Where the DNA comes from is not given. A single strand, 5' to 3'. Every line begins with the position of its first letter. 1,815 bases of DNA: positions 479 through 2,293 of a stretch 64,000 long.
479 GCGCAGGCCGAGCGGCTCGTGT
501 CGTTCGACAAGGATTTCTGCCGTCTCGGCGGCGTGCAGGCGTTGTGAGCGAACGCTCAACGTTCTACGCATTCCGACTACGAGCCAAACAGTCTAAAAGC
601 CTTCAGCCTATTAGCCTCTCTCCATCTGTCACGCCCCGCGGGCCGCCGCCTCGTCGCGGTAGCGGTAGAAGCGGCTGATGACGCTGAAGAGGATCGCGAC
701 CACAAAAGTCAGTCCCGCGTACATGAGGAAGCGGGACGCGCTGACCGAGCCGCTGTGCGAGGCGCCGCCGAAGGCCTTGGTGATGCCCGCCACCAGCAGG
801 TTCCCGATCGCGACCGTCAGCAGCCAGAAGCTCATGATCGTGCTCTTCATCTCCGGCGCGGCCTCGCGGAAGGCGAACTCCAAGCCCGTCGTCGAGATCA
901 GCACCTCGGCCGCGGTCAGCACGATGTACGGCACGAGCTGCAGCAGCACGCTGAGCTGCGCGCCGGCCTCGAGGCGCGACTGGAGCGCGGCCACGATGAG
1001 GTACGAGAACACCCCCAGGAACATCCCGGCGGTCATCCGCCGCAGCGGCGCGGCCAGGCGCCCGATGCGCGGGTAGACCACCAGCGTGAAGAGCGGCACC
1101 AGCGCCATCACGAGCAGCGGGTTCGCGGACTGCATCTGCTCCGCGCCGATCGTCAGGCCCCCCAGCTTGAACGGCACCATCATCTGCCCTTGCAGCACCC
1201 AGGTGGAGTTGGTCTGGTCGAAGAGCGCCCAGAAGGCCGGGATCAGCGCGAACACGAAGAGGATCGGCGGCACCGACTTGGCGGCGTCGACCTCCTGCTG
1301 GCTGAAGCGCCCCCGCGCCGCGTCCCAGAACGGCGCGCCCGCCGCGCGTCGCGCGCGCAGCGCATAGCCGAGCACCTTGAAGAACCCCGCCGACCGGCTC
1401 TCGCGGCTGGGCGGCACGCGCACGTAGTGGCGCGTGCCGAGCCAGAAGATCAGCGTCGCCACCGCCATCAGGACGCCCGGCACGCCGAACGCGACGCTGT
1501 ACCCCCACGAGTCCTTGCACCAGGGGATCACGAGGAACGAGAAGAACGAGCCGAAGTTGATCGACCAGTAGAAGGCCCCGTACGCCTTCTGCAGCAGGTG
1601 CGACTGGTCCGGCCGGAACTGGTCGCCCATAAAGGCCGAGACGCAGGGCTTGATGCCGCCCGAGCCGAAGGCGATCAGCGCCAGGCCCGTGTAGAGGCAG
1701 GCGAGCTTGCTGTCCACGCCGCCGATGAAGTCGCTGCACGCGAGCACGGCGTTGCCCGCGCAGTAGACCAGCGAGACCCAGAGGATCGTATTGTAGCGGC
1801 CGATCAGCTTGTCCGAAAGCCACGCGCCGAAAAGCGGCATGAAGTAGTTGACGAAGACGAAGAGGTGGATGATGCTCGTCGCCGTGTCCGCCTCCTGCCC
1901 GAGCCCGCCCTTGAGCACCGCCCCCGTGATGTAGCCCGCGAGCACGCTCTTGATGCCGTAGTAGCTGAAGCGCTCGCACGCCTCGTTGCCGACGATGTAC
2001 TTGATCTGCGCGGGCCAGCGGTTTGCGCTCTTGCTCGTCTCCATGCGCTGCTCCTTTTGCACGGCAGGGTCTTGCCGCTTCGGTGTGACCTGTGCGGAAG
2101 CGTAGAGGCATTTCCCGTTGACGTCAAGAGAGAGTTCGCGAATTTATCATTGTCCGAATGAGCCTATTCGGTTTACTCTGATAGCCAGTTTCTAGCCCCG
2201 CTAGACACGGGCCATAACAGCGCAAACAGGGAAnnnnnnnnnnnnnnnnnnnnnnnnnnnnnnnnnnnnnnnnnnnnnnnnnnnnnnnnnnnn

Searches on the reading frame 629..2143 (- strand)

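Call 41: search_protein_families(library=pfam, proteins=[window:629-2143:-], max_evalue=0.001)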
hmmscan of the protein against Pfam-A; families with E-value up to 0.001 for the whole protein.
window:629-2143:- (504 aa): 2 families
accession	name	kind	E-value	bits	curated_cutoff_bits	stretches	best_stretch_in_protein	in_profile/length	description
PF00854.27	PTR2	-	5.6e-81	272.8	27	1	117-457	1-378/392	POT family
PF07690.21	MFS_1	-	4.2e-15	55.9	33.4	1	64-450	11-345/347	Major Facilitator Superfamily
